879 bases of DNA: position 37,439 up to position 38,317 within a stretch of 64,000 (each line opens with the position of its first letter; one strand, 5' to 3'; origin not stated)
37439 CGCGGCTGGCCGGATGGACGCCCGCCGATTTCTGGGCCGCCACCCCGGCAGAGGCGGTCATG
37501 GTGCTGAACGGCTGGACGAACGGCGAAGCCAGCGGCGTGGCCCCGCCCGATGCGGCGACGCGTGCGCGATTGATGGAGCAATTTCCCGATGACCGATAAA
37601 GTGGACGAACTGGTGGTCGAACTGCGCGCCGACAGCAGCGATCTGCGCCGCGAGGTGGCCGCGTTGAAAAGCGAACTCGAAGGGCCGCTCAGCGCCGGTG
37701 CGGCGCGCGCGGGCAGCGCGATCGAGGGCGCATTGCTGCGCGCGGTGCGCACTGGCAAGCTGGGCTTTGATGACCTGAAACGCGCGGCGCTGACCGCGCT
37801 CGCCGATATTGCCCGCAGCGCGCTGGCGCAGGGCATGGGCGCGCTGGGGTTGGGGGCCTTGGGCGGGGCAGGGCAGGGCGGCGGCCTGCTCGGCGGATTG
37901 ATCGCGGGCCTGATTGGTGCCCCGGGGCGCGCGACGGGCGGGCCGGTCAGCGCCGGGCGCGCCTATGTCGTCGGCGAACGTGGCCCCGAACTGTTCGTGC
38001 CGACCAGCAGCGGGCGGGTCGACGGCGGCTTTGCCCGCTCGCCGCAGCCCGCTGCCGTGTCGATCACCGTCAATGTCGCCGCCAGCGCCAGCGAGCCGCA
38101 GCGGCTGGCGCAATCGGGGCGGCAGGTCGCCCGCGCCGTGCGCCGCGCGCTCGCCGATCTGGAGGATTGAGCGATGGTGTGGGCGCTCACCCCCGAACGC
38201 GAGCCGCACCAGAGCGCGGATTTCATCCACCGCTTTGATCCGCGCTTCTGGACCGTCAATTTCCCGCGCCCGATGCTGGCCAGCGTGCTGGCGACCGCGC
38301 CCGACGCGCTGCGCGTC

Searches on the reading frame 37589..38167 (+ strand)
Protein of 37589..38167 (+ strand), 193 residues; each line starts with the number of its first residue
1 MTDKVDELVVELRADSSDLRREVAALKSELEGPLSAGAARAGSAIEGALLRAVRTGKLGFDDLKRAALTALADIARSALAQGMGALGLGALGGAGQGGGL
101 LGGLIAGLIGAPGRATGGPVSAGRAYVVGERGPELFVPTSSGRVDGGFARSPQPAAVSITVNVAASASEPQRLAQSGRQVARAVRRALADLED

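Call 3: search_protein_families(library=pfam, proteins=[window:37589-38167:+], max_evalue=0.01)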
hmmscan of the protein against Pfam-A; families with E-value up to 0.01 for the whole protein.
window:37589-38167:+ (193 aa): 0 families
